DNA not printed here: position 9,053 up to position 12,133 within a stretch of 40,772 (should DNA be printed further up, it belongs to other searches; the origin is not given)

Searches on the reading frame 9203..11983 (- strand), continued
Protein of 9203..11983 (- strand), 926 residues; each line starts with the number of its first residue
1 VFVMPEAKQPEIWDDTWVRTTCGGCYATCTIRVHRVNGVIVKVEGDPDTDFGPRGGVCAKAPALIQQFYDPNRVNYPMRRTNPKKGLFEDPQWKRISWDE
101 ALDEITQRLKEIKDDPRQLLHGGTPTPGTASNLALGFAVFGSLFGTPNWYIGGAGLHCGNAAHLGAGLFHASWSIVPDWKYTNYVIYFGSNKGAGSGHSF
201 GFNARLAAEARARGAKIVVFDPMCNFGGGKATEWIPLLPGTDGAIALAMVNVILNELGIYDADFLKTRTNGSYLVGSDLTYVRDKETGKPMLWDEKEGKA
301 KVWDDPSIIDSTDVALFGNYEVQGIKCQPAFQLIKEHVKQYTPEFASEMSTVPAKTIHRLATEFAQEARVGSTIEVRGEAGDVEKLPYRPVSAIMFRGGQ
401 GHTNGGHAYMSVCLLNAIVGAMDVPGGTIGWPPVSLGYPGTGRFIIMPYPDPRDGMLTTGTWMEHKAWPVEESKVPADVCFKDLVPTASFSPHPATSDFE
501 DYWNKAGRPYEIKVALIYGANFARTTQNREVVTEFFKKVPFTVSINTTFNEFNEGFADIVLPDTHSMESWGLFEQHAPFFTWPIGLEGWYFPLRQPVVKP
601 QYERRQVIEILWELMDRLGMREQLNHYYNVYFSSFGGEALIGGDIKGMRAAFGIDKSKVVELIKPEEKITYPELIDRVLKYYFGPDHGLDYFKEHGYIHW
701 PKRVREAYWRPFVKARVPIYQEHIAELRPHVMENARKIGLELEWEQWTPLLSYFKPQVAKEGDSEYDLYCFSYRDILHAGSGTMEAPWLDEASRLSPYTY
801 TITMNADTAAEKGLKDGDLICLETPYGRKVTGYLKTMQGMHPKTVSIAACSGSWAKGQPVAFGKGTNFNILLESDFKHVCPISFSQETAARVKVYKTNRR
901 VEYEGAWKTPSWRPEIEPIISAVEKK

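Call 25: find_encoding_contigs(protein=P0195, flank=10000, max_places=2)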
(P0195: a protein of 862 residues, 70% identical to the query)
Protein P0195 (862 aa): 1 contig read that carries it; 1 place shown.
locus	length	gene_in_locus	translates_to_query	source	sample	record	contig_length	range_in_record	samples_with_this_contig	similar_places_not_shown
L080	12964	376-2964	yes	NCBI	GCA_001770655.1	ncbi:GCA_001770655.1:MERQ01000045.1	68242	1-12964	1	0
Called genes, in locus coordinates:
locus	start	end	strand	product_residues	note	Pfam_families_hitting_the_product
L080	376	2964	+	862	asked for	PF04879:Molybdop_Fe4S4, PF00384:Molybdopterin, PF01568:Molydop_binding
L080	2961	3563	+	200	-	PF13187:Fer4_9 (weak), PF13237:Fer4_10 (weak), PF13247:Fer4_11, PF12838:Fer4_7 (weak), PF00037:Fer4 (weak), PF12797:Fer4_2 (weak), PF12837:Fer4_6, PF13247:Fer4_11, +1 more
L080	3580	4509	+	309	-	PF03916:NrfD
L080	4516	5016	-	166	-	PF01047:MarR, PF12802:MarR_2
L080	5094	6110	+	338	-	PF04909:Amidohydro_2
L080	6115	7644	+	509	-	PF00501:AMP-binding, PF13193:AMP-binding_C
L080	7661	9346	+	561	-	PF02129:Peptidase_S15, PF00326:Peptidase_S9 (faint), PF08530:PepX_C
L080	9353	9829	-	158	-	PF13428:TPR_14 (faint), PF14559:TPR_19 (faint), PF13414:TPR_11 (faint)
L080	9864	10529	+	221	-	PF13428:TPR_14 (faint), PF14559:TPR_19 (faint), PF13181:TPR_8 (faint), PF13432:TPR_16 (weak), PF00515:TPR_1 (weak), PF13424:TPR_12 (weak), PF00515:TPR_1 (weak), PF07719:TPR_2 (weak), +2 more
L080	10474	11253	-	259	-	PF12697:Abhydrolase_6, PF12146:Hydrolase_4 (weak)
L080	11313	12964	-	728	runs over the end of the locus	PF00989:PAS, PF08448:PAS_4, PF13188:PAS_8 (weak), PF08447:PAS_3, PF13426:PAS_9, PF00990:GGDEF, PF00563:EAL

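Call 28: search_protein_families(library=ncbifam, max_evalue=1e-20, proteins=[L025:14360-14917:+, L025:14862-15173:+, L025:15174-16373:+, L025:16377-17645:+, L025:17652-18974:+, L034:13192-13755:+, L034:13697-14014:+, L034:14016-15224:+, L034:15236-16504:+, L034:16514-17800:+])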
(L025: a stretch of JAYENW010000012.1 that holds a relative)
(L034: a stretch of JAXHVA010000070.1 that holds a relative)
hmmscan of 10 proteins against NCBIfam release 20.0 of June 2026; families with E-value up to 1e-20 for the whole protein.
L025:14360-14917:+ (185 aa): 6 families
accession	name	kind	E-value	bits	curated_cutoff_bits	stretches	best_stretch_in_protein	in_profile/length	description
TIGR02175.1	PorC_KorC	subfamily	9.8e-58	194.8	81.1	1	1-177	1-176/177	2-oxoacid:acceptor oxidoreductase, gamma subunit, pyruvate/2-ketoisovalerate family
NF040683.1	PorC_Meth_Thtga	equivalog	3.2e-54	183.3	270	1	1-177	1-174/177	pyruvate synthase subunit PorC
NF006321.0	PRK08534.1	equivalog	6.2e-54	182.4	225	1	1-176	1-177/181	pyruvate ferredoxin oxidoreductase subunit gamma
NF045762.1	PhenlGlyoxDHPadE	equivalog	1.6e-53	181.3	300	1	1-181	1-184/187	NADH-dependent phenylglyoxylate dehydrogenase subunit gamma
NF010632.0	PRK14029.1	equivalog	4e-48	163.5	335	1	1-179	1-183/185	pyruvate/ketoisovalerate ferredoxin oxidoreductase subunit gamma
NF004497.0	PRK05844.1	equivalog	2.3e-23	82.8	243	1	1-176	1-185/186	pyruvate flavodoxin oxidoreductase subunit gamma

L025:14862-15173:+ (103 aa): 4 families
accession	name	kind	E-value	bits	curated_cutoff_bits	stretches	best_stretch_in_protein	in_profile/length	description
NF040684.1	PorD_Arch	equivalog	2.4e-25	88.4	120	1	27-102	9-85/85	pyruvate synthase subunit PorD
TIGR02179.1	PorD_KorD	subfamily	3.2e-25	88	60.05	1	28-102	3-78/78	2-oxoacid:acceptor oxidoreductase, delta subunit, pyruvate/2-ketoisovalerate family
NF045790.1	OxalOxreddelta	equivalog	7.1e-23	81.3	230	1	36-101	246-311/316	oxalate oxidoreductase subunit delta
NF045763.1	PhenlGlyoxDHPadF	equivalog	2.8e-21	75.5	150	1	35-96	16-77/78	NADH-dependent phenylglyoxylate dehydrogenase subunit delta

L025:15174-16373:+ (399 aa): 10 families
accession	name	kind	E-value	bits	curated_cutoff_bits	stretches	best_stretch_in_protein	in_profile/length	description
NF045764.1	PhenlGlyoxDHPadG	equivalog_domain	2.9e-118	394.8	700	1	10-397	4-395/398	NADH-dependent phenylglyoxylate dehydrogenase subunit alpha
NF040682.1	PorA_Arch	equivalog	1.6e-111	373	550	1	9-385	4-375/387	pyruvate synthase subunit PorA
NF006233.0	PRK08367.1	equivalog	2.7e-92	309.7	625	1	10-398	6-389/394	pyruvate ferredoxin oxidoreductase subunit alpha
NF045791.1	OxalOxredalpha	equivalog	3.8e-81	273.2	500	1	9-398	5-393/395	oxalate oxidoreductase subunit alpha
NF006232.0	PRK08366.1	equivalog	5.6e-80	268.8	646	1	9-395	8-389/394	2-ketoisovalerate ferredoxin oxidoreductase subunit alpha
NF007201.0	PRK09622.1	equivalog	6.4e-70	236.1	590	1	10-384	12-381/405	2-oxoacid:ferredoxin oxidoreductase subunit alpha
TIGR02176.1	pyruv_ox_red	equivalog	7.2e-30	103.6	911.35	1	10-373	3-370/1167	pyruvate:ferredoxin (flavodoxin) oxidoreductase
NF006412.0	PRK08659.1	equivalog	2.9e-27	95.9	411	1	10-324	7-329/378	2-oxoacid:acceptor oxidoreductase subunit alpha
NF005507.0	PRK07119.1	subfamily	7e-25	87.6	399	0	10-159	6-159/352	3-methyl-2-oxobutanoate dehydrogenase subunit VorB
TIGR03710.1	OAFO_sf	subfamily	4e-23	81.8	482.75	0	9-116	194-299/561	2-oxoacid:acceptor oxidoreductase subunit alpha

L025:16377-17645:+ (422 aa): 21 families
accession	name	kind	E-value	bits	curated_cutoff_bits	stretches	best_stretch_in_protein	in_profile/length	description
NF045765.1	PhenlGlyoxDHPadH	equivalog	2.6e-101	339.5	475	1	5-410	4-412/416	NADH-dependent phenylglyoxylate dehydrogenase subunit epsilon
TIGR03385.1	CoA_CoA_reduc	equivalog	5.2e-53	180.4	578.8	1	7-341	3-346/439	CoA-disulfide reductase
NF007123.0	PRK09564.1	equivalog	5.7e-52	176.9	458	1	7-341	4-347/444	CoA-disulfide reductase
TIGR02374.1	nitri_red_nirB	equivalog_domain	4.7e-47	160.9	578.35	1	8-394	3-392/794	nitrite reductase large subunit NirB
NF042949.2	3PPDioc_HcaD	equivalog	1.9e-39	135.5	450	1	7-314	5-311/386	3-phenylpropionate/cinnamic acid dioxygenase ferredoxin--NAD(+) reductase subunit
NF046103.1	NOXase_Strep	equivalog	1.2e-37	130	600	1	7-341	3-344/442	H2O-forming NADH oxidase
NF041682.1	ant_diox_AndAa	equivalog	2.6e-37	128.5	650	1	1-318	1-319/406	anthranilate 1,2-dioxygenase system ferredoxin--NAD(+) reductase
NF003437.0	PRK04965.1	equivalog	2.9e-37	128.6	392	1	5-279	4-276/378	NADH:flavorubredoxin reductase NorW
TIGR02053.1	MerA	equivalog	4.6e-34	118.2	454.45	1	87-316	115-337/465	mercury(II) reductase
NF007286.0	PRK09754.1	equivalog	8.7e-31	107.1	447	1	1-313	1-311/400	phenylpropionate dioxygenase ferredoxin reductase subunit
NF010037.0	PRK13512.1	equivalog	1.7e-28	99.7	394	1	9-344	7-346/438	CoA-disulfide reductase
NF011565.0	PRK14989.1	subfamily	2.9e-28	98.4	883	1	3-395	3-398/847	nitrite reductase large subunit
NF004776.0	PRK06116.1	equivalog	2.4e-25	89.5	480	1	68-279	103-306/450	glutathione-disulfide reductase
NF010311.1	PRK13748.1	subfamily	7.9e-25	87.7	600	1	97-314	228-430/560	mercury(II) reductase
TIGR03169.1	Nterm_to_SelD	hypoth_equivalog_domain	2.5e-24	86.3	310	1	22-279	20-283/365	pyridine nucleotide-disulfide oxidoreductase family protein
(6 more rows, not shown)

L025:17652-18974:+ (440 aa): 4 families
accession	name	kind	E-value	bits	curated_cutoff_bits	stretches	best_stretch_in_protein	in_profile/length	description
NF045766.1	PhenlGlyoxDHPadI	equivalog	5.2e-121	404.5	700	1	5-436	4-440/443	NADH-dependent phenylglyoxylate dehydrogenase subunit beta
NF008819.1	PRK11865.1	equivalog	2.7e-81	273.1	405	1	144-430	7-297/300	pyruvate synthase subunit PorB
NF008818.0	PRK11864.1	subfamily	3.8e-74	249.5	405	1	144-431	7-294/300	3-methyl-2-oxobutanoate dehydrogenase subunit beta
NF045792.1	OxalOxredbeta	equivalog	5.1e-50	170.2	590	1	142-425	8-299/311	oxalate oxidoreductase subunit beta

L034:13192-13755:+ (187 aa): 5 families
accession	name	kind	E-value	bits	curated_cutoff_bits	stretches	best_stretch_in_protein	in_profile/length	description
TIGR02175.1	PorC_KorC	subfamily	6.1e-55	185.7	81.1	1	1-177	1-175/177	2-oxoacid:acceptor oxidoreductase, gamma subunit, pyruvate/2-ketoisovalerate family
NF006321.0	PRK08534.1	equivalog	3.7e-53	179.9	225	1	1-177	1-177/181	pyruvate ferredoxin oxidoreductase subunit gamma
NF010632.0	PRK14029.1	equivalog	8.7e-51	172.2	335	1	1-179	1-182/185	pyruvate/ketoisovalerate ferredoxin oxidoreductase subunit gamma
NF040683.1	PorC_Meth_Thtga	equivalog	8.9e-51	172.1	270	1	1-178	1-174/177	pyruvate synthase subunit PorC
NF045762.1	PhenlGlyoxDHPadE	equivalog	3.2e-50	170.6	300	1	1-181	1-183/187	NADH-dependent phenylglyoxylate dehydrogenase subunit gamma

L034:13697-14014:+ (105 aa): 1 family
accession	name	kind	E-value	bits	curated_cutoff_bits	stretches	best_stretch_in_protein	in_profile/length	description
NF040684.1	PorD_Arch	equivalog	2.7e-21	75.4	120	1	36-103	17-85/85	pyruvate synthase subunit PorD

L034:14016-15224:+ (402 aa): 11 families
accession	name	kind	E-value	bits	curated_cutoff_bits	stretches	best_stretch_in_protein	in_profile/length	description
NF040682.1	PorA_Arch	equivalog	4.3e-124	414.4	550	1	9-384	3-375/387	pyruvate synthase subunit PorA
NF045764.1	PhenlGlyoxDHPadG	equivalog_domain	3e-120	401.4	700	1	11-395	4-394/398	NADH-dependent phenylglyoxylate dehydrogenase subunit alpha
NF006233.0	PRK08367.1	equivalog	4.6e-101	338.5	625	1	10-396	5-388/394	pyruvate ferredoxin oxidoreductase subunit alpha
NF006232.0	PRK08366.1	equivalog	9.3e-89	297.8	646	1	9-395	7-390/394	2-ketoisovalerate ferredoxin oxidoreductase subunit alpha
NF007201.0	PRK09622.1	equivalog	8e-82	275.3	590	1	9-382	10-380/405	2-oxoacid:ferredoxin oxidoreductase subunit alpha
NF045791.1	OxalOxredalpha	equivalog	6.1e-74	249.4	500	1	7-395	2-391/395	oxalate oxidoreductase subunit alpha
NF006412.0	PRK08659.1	equivalog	1.3e-38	133.2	411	1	9-325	5-331/378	2-oxoacid:acceptor oxidoreductase subunit alpha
NF005507.0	PRK07119.1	subfamily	1.9e-36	125.6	399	1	11-328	6-306/352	3-methyl-2-oxobutanoate dehydrogenase subunit VorB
TIGR02176.1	pyruv_ox_red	equivalog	6e-34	117.1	911.35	1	11-377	3-375/1167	pyruvate:ferredoxin (flavodoxin) oxidoreductase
TIGR03710.1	OAFO_sf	subfamily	2.2e-30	105.8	482.75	0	6-118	190-300/561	2-oxoacid:acceptor oxidoreductase subunit alpha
NF007206.0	PRK09627.1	equivalog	3.1e-24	85.6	579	1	13-316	7-322/375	2-oxoglutarate synthase subunit alpha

L034:15236-16504:+ (422 aa): 19 families
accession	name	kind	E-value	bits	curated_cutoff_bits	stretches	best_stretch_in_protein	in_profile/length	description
NF045765.1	PhenlGlyoxDHPadH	equivalog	1e-111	373.8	475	1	5-412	4-414/416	NADH-dependent phenylglyoxylate dehydrogenase subunit epsilon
TIGR02374.1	nitri_red_nirB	equivalog_domain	6e-56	190.3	578.35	1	7-394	2-392/794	nitrite reductase large subunit NirB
TIGR03385.1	CoA_CoA_reduc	equivalog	1.5e-50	172.3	578.8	1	6-338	2-342/439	CoA-disulfide reductase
NF007123.0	PRK09564.1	equivalog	2.9e-44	151.5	458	1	5-319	2-324/444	CoA-disulfide reductase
NF003437.0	PRK04965.1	equivalog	4.6e-41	141.1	392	1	4-279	3-276/378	NADH:flavorubredoxin reductase NorW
NF041682.1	ant_diox_AndAa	equivalog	1.4e-40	139.2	650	1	2-319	2-319/406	anthranilate 1,2-dioxygenase system ferredoxin--NAD(+) reductase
NF042949.2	3PPDioc_HcaD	equivalog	5e-40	137.4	450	1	6-280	4-278/386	3-phenylpropionate/cinnamic acid dioxygenase ferredoxin--NAD(+) reductase subunit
NF046103.1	NOXase_Strep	equivalog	6.6e-35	120.9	600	1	5-341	1-343/442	H2O-forming NADH oxidase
TIGR02053.1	MerA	equivalog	7.1e-32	111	454.45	1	99-315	128-335/465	mercury(II) reductase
NF011565.0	PRK14989.1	subfamily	2.9e-31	108.3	883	1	23-397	25-400/847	nitrite reductase large subunit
NF007286.0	PRK09754.1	equivalog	1.5e-30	106.3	447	1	3-278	3-277/400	phenylpropionate dioxygenase ferredoxin reductase subunit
NF010037.0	PRK13512.1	equivalog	8e-28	97.5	394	1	5-340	3-341/438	CoA-disulfide reductase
TIGR01350.1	lipoamide_DH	equivalog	8.8e-28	97.2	408.8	1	71-282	108-313/461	dihydrolipoyl dehydrogenase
NF004991.0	PRK06370.1-3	subfamily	6.3e-27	94.3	620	1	89-292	153-355/509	FAD-containing oxidoreductase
NF003585.0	PRK05249.1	equivalog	1.1e-24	86.9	465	1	89-325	125-350/464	Si-specific NAD(P)(+) transhydrogenase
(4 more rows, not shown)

L034:16514-17800:+ (428 aa): 4 families
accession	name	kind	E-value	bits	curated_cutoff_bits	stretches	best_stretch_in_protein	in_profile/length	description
NF045766.1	PhenlGlyoxDHPadI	equivalog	1.4e-124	416.3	700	1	5-427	4-437/443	NADH-dependent phenylglyoxylate dehydrogenase subunit beta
NF008818.0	PRK11864.1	subfamily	8.2e-89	297.7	405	1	147-426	10-295/300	3-methyl-2-oxobutanoate dehydrogenase subunit beta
NF008819.1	PRK11865.1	equivalog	3.7e-84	282.5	405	1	145-421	8-294/300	pyruvate synthase subunit PorB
NF045792.1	OxalOxredbeta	equivalog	4.1e-54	183.7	590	1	152-421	18-301/311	oxalate oxidoreductase subunit beta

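Call 29: find_encoding_contigs(protein=P0054, flank=10000, max_places=2)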
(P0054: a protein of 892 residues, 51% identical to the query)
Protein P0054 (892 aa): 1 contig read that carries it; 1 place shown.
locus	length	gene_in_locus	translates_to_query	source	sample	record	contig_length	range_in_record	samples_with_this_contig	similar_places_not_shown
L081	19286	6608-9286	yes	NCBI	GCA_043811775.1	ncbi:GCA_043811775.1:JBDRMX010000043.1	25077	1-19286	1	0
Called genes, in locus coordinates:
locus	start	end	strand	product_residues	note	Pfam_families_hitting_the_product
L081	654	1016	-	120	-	-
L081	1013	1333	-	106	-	PF20586:DUF6788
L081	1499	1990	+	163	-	PF01568:Molydop_binding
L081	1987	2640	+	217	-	PF13237:Fer4_10 (weak), PF13247:Fer4_11, PF12838:Fer4_7 (weak), PF13187:Fer4_9 (weak), PF12797:Fer4_2 (weak), PF12837:Fer4_6 (weak), PF00037:Fer4 (weak)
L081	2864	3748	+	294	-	PF00941:FAD_binding_5, PF03450:CO_deh_flav_C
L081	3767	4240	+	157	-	PF13085:Fer2_3 (faint), PF00111:Fer2, PF01799:Fer2_2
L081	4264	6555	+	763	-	PF01315:Ald_Xan_dh_C, PF02738:MoCoBD_1, PF20256:MoCoBD_2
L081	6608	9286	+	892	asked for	PF04879:Molybdop_Fe4S4 (weak), PF00384:Molybdopterin, PF01568:Molydop_binding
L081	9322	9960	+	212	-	PF12838:Fer4_7 (weak), PF13237:Fer4_10 (weak), PF13247:Fer4_11, PF13187:Fer4_9 (weak), PF00037:Fer4 (weak), PF12797:Fer4_2 (weak), PF12837:Fer4_6 (weak), PF14697:Fer4_21 (weak), +5 more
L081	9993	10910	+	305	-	PF03916:NrfD (faint)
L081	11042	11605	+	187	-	PF01558:POR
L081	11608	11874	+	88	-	PF13187:Fer4_9 (faint), PF12797:Fer4_2 (faint), PF12837:Fer4_6 (faint), PF13237:Fer4_10 (faint), PF14697:Fer4_21 (weak), PF12838:Fer4_7 (weak), PF00037:Fer4 (weak)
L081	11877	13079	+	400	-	PF01855:POR_N, PF02780:Transketolase_C (weak), PF17147:PFOR_II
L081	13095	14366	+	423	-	PF00890:FAD_binding_2 (faint), PF07992:Pyr_redox_2, PF13450:NAD_binding_8 (faint), PF13738:Pyr_redox_3, PF00070:Pyr_redox, PF01266:DAO (weak), PF18267:Rubredoxin_C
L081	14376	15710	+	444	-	PF13237:Fer4_10 (weak), PF13247:Fer4_11, PF14697:Fer4_21 (weak), PF12838:Fer4_7, PF13187:Fer4_9, PF25160:LdpA_Fe-S-bd (weak), PF00037:Fer4 (weak), PF02775:TPP_enzyme_C, +2 more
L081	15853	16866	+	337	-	PF03480:DctP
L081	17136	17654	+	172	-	PF04290:DctQ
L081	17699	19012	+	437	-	PF06808:DctM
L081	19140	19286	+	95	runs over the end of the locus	-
